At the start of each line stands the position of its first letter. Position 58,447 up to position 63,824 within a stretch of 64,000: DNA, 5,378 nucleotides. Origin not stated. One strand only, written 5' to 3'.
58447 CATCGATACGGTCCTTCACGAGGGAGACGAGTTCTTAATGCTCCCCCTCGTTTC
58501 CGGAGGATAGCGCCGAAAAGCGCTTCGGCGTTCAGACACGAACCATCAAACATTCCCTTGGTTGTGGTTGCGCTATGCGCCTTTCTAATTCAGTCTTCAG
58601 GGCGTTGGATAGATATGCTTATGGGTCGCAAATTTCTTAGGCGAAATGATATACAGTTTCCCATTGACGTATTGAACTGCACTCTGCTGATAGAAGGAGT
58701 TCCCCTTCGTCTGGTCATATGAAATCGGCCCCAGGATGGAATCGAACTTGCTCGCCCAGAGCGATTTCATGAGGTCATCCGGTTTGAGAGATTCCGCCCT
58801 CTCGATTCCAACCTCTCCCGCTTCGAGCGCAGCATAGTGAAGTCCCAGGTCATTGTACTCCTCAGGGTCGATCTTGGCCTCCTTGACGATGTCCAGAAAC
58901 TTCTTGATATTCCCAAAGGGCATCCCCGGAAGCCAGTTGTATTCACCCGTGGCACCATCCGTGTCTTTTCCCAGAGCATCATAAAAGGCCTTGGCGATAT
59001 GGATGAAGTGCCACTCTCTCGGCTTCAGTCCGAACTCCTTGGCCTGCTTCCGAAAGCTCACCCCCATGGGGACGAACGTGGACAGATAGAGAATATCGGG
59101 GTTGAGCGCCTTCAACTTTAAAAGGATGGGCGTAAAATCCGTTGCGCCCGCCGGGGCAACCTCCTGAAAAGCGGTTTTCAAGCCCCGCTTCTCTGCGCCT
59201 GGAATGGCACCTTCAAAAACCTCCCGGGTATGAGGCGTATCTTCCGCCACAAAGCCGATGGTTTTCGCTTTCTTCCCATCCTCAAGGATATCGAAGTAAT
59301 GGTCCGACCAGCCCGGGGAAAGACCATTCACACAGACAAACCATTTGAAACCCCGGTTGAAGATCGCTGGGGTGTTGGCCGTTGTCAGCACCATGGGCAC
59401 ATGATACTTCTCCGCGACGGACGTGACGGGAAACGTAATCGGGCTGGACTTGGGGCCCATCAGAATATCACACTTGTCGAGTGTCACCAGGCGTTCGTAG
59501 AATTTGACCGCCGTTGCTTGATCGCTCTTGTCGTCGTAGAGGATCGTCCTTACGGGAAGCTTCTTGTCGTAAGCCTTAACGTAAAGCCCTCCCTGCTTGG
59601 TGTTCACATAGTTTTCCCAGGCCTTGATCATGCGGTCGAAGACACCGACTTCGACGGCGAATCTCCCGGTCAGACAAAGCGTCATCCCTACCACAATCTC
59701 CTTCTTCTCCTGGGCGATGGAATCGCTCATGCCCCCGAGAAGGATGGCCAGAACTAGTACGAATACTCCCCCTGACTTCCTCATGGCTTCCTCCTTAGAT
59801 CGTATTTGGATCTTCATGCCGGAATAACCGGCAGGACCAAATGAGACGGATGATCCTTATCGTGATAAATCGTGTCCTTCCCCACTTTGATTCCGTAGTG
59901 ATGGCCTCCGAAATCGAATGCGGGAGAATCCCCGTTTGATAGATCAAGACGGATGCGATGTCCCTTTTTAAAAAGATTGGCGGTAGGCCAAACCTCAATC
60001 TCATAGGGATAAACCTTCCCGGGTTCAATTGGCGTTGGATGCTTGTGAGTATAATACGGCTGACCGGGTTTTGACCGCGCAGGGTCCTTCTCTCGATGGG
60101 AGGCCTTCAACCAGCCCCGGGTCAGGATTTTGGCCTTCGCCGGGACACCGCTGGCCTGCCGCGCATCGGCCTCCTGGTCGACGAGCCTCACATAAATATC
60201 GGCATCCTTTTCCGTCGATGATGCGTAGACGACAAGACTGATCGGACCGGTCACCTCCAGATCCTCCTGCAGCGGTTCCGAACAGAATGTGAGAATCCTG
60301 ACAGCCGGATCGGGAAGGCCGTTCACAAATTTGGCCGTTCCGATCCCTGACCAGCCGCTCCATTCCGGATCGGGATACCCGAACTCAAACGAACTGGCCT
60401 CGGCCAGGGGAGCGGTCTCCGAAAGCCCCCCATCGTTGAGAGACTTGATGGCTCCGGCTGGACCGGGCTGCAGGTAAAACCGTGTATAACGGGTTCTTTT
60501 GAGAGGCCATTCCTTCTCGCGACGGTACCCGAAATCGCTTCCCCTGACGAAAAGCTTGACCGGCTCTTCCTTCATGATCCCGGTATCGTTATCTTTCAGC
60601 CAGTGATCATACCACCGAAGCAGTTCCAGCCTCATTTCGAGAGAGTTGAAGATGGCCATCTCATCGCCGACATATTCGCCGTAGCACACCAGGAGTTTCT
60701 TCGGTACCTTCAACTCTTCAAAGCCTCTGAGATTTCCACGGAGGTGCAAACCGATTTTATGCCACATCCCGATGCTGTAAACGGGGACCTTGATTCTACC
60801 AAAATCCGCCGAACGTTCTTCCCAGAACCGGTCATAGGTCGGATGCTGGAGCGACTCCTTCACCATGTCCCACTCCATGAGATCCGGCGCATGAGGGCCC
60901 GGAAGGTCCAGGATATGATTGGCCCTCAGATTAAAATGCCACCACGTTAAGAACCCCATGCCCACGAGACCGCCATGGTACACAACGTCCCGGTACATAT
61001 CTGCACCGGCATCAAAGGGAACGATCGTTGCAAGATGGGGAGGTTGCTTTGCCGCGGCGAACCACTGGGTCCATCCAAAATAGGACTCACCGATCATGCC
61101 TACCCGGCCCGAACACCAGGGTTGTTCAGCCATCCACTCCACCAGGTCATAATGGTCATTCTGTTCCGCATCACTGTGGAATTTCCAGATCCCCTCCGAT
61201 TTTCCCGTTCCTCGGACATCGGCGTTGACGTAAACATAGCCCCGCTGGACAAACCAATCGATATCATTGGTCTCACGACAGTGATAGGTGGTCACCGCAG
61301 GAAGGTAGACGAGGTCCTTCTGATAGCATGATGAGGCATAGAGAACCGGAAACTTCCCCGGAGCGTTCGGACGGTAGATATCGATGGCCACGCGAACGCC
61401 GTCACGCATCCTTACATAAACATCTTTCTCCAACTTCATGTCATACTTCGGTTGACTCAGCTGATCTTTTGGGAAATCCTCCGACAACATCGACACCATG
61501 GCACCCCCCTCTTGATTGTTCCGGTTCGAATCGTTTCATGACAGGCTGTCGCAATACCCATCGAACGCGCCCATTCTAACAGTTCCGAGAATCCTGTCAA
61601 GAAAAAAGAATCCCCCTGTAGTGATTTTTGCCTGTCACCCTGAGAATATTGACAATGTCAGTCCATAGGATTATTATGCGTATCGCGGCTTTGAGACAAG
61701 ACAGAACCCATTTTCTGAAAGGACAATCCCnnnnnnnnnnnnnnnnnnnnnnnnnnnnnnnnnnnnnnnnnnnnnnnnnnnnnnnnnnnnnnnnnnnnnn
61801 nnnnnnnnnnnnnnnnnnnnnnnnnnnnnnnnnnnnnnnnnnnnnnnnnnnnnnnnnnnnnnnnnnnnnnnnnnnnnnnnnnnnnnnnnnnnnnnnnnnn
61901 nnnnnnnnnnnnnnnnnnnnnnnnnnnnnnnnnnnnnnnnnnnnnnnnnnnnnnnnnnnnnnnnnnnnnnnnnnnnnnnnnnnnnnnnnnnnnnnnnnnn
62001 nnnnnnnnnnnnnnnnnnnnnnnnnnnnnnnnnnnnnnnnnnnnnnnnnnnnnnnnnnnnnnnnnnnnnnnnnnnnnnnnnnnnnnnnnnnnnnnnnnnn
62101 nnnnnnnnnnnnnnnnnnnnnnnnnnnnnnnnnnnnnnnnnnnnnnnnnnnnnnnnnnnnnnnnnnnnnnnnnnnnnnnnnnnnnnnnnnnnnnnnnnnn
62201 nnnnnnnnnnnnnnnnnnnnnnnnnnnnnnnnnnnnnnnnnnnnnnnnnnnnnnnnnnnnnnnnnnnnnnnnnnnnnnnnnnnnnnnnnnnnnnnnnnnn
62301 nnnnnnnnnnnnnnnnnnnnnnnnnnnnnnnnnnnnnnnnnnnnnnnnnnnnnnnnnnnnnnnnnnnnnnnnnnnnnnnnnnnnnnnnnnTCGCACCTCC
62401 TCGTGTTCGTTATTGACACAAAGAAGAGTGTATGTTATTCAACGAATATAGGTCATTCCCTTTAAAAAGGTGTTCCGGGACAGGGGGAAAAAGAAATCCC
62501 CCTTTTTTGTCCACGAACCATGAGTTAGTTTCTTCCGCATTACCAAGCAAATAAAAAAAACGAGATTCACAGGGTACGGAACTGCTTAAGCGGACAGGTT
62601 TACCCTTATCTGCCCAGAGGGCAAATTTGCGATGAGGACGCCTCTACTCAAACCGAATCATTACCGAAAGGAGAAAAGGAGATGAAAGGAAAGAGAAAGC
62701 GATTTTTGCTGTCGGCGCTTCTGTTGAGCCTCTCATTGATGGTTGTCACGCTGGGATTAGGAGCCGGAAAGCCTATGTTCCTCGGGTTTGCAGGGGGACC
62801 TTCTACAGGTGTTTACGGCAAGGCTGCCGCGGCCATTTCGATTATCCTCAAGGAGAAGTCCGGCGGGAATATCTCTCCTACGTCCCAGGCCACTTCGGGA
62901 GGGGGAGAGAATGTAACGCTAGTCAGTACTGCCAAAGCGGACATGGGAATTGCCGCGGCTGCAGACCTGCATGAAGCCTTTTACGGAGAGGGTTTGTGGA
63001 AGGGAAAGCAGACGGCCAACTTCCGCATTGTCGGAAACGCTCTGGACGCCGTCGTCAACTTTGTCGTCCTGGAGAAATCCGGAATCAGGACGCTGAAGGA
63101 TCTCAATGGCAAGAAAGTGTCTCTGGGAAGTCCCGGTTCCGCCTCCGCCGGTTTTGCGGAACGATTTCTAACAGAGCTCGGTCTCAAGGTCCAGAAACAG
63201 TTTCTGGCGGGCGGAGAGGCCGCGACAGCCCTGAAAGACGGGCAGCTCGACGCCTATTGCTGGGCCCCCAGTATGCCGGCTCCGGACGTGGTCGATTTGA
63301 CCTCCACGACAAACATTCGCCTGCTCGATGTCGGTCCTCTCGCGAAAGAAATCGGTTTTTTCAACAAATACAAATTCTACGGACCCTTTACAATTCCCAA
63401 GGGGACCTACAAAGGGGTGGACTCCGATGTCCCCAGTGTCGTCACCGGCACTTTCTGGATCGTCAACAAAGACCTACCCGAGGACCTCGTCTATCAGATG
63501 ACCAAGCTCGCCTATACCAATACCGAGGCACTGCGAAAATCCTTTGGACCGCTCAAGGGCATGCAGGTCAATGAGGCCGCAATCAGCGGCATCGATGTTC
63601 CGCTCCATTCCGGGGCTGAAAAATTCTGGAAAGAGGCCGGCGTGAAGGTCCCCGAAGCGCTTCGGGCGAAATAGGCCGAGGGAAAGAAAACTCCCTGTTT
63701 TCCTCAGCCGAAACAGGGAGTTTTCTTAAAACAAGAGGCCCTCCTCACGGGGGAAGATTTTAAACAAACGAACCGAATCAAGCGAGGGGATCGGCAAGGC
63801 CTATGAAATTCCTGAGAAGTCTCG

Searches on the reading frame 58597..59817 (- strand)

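Call 15: search_protein_families(library=pfam, proteins=[window:58597-59817:-], max_evalue=0.00001)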
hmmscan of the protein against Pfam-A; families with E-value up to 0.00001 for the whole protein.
window:58597-59817:- (406 aa): 2 families
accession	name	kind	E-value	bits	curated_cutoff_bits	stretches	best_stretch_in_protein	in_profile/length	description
PF13458.12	Peripla_BP_6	-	4.1e-36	125.8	31.7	1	40-385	1-339/343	Periplasmic binding protein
PF01094.35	ANF_receptor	-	9.1e-06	25.4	25.4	0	92-280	28-213/353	Receptor family ligand binding region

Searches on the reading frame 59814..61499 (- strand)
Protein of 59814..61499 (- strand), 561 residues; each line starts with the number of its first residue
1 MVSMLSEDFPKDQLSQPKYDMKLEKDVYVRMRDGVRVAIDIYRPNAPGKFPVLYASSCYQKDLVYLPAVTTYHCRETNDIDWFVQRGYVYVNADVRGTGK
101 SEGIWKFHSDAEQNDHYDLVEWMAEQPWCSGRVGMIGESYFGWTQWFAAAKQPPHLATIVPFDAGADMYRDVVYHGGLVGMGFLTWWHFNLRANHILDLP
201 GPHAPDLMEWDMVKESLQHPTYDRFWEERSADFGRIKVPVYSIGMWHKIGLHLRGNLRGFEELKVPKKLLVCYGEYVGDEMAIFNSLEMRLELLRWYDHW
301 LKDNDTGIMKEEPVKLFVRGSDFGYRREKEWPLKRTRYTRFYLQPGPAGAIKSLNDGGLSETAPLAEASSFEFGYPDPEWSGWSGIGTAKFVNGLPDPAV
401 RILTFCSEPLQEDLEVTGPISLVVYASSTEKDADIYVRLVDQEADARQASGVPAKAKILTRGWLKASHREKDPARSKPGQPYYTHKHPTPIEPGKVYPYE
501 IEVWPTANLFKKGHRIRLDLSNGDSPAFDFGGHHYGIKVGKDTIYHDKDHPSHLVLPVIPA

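Call 15: search_protein_families(library=pfam, proteins=[window:59814-61499:-], max_evalue=0.00001)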
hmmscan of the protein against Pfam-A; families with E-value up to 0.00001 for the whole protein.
window:59814-61499:- (561 aa): 3 families
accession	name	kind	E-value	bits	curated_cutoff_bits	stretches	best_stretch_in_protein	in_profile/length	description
PF02129.25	Peptidase_S15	-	3.3e-52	178.2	23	1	33-271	1-255/262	X-Pro dipeptidyl-peptidase (S15 family)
PF08530.16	PepX_C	-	6.2e-40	137.8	22.5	1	307-554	2-216/217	X-Pro dipeptidyl-peptidase C-terminal non-catalytic domain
PF00326.27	Peptidase_S9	-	2.5e-06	27.6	22.6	1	79-169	6-102/213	Prolyl oligopeptidase family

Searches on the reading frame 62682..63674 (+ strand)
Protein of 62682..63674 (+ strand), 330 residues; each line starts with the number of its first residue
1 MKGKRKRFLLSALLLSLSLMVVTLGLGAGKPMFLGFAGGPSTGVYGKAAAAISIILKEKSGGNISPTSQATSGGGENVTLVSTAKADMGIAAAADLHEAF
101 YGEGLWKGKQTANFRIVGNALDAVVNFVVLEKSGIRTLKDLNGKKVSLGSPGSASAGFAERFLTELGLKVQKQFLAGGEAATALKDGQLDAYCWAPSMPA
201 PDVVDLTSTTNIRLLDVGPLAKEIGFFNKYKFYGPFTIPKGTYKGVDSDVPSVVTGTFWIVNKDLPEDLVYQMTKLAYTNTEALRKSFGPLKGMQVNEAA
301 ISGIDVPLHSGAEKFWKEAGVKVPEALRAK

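Call 75: search_protein_families(library=pfam, proteins=[window:62682-63674:+], max_evalue=0.00001)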
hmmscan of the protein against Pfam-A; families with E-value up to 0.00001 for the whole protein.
window:62682-63674:+ (330 aa): 1 family
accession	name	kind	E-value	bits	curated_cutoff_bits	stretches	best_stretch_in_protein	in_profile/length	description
PF16868.10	NMT1_3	-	5.6e-61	207.1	27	1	36-320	1-289/289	NMT1-like family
